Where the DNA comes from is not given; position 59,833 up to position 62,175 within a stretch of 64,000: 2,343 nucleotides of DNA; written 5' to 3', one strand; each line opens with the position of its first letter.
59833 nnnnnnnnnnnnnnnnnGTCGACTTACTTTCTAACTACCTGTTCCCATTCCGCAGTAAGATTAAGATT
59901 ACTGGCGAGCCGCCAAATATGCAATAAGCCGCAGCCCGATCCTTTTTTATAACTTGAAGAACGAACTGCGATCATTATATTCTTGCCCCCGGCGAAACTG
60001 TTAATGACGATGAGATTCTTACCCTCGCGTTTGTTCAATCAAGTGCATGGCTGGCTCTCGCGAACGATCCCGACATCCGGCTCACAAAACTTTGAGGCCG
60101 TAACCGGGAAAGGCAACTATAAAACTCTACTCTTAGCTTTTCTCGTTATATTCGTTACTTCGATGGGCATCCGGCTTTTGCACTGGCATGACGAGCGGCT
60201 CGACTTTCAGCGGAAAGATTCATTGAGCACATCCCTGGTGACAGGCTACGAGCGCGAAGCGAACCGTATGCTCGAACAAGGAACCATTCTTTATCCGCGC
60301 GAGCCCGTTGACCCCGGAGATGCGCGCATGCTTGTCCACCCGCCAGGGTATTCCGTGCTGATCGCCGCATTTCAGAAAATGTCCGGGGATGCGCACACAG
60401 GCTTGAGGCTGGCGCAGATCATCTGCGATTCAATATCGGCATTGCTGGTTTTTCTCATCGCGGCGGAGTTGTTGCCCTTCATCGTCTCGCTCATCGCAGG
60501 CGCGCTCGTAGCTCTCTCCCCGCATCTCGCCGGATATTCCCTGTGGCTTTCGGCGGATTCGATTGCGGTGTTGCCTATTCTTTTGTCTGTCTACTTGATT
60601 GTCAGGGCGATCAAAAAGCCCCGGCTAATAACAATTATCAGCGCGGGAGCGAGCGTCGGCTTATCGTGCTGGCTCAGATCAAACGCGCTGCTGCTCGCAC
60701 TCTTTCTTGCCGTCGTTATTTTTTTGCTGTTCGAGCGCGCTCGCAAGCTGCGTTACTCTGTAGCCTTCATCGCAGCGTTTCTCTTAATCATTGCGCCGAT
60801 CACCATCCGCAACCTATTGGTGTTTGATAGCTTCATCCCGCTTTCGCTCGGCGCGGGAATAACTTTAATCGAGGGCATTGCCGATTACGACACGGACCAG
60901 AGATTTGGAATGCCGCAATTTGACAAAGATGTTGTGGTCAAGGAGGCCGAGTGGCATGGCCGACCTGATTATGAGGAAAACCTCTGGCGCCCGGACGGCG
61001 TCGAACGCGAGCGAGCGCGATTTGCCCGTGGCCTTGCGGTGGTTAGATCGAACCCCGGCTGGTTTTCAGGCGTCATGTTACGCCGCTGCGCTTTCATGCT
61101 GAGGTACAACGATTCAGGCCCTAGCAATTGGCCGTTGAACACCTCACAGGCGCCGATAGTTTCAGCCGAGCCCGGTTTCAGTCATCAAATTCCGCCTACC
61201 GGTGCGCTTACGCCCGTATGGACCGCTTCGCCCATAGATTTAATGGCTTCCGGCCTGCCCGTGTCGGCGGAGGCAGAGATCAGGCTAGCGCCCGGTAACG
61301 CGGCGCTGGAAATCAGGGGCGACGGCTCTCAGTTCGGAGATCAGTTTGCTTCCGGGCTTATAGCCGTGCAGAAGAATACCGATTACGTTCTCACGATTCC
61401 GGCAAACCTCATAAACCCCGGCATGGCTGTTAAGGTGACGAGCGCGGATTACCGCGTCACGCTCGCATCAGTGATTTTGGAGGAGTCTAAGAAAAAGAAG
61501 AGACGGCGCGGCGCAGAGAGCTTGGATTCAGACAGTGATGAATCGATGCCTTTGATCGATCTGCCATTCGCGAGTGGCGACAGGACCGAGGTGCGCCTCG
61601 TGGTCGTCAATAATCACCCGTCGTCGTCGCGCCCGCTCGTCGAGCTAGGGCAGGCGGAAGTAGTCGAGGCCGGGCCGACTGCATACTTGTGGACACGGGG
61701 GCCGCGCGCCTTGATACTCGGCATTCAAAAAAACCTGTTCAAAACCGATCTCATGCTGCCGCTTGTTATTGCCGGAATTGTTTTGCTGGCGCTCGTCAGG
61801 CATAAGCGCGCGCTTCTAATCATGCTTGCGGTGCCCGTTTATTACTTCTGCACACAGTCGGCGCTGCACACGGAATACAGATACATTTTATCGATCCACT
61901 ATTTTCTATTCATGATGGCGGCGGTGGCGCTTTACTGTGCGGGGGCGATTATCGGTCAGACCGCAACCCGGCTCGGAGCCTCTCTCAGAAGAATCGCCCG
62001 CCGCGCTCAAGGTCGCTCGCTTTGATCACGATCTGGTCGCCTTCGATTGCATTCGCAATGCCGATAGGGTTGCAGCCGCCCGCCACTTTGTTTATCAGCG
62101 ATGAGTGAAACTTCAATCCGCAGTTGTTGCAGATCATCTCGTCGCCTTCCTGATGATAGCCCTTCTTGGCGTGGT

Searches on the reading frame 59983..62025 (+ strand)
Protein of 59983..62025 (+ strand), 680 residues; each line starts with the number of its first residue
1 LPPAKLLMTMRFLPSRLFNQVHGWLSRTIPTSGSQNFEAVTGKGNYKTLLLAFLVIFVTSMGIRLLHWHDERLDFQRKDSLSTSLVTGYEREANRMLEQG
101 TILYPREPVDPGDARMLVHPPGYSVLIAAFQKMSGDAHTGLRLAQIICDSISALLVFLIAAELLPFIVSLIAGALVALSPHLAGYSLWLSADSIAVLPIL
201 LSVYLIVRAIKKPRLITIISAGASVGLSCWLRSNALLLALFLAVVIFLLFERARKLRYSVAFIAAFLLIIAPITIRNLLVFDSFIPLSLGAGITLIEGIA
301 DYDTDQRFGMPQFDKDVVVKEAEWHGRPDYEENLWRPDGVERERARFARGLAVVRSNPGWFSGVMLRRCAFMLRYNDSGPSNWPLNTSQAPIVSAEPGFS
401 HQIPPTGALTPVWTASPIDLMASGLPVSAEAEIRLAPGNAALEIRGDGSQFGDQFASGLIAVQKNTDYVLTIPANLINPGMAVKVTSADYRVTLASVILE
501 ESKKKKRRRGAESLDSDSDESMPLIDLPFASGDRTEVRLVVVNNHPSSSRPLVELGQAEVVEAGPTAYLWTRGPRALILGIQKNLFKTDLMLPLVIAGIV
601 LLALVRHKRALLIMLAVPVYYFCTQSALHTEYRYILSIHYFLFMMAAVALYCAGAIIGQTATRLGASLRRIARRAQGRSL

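Call 53: search_protein_families(library=pfam, proteins=[window:59983-62025:+])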
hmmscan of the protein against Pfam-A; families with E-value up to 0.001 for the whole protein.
window:59983-62025:+ (680 aa): 2 families
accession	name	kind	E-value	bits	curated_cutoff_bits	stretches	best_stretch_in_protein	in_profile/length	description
PF13231.12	PMT_2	-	7.2e-16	59.2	26.1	1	119-271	2-155/160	Dolichyl-phosphate-mannose-protein mannosyltransferase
PF02366.24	PMT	-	4.4e-05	23.6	22.7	1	127-277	71-234/245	Dolichyl-phosphate-mannose-protein mannosyltransferase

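Call 58: find_homologous_proteins(query=window:59983-62025:+, max_evalue=1e-30)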
Query window:59983-62025:+ (680 aa): 1112 proteins with E <= 1e-30 among 8000 candidates; the best 120 are listed.
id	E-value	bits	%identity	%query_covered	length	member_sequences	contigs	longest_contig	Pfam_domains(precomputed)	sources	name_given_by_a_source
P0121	0.0e+0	1370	100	91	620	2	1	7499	PF13231.13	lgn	-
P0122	0.0e+0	1335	88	99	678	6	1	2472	PF13231.13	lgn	-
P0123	0.0e+0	1171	85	90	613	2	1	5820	PF02366.25,PF13231.13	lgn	-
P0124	0.0e+0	1132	75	97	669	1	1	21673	PF13231.13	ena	-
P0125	0.0e+0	1119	75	96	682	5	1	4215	PF13231.13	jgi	jgi:hypothetical protein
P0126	0.0e+0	1111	74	96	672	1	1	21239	PF13231.13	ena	-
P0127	0.0e+0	1092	73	96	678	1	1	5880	PF13231.13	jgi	jgi:hypothetical protein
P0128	0.0e+0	1080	77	90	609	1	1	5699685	PF13231.13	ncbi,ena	-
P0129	0.0e+0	1073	72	96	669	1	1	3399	PF13231.13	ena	-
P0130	0.0e+0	1031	75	89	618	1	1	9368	PF13231.13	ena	-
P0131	9.6e-280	948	76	81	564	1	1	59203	PF13231.13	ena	-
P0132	8.3e-220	750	54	97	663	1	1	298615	PF13231.13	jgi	jgi:dolichyl-phosphate-mannose-protein mannosyltransferase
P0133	5.3e-219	747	53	95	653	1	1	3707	PF13231.13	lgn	-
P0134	2.8e-218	745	53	92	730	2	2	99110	PF13231.13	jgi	jgi:hypothetical protein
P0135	6.8e-218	743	52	97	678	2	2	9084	PF13231.13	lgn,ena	-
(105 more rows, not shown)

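Call 65: find_encoding_contigs(protein=P0121, flank=10000, max_places=3)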
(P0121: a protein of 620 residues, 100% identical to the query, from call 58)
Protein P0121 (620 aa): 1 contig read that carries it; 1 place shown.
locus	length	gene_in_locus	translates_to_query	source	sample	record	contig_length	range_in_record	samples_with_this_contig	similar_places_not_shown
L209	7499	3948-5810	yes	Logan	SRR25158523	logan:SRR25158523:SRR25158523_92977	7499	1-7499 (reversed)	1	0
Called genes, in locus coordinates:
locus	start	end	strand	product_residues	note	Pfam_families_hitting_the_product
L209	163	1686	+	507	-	PF00561:Abhydrolase_1, PF12697:Abhydrolase_6 (faint), PF08386:Abhydrolase_4 (weak)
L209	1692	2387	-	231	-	PF02463:SMC_N (faint), PF00005:ABC_tran, PF13304:AAA_21 (faint)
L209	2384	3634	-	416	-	PF12704:MacB_PCD, PF02687:FtsX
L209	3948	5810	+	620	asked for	PF13231:PMT_2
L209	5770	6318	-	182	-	PF10080:FtrD-like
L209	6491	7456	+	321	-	PF00924:MS_channel_2nd, PF21082:MS_channel_3rd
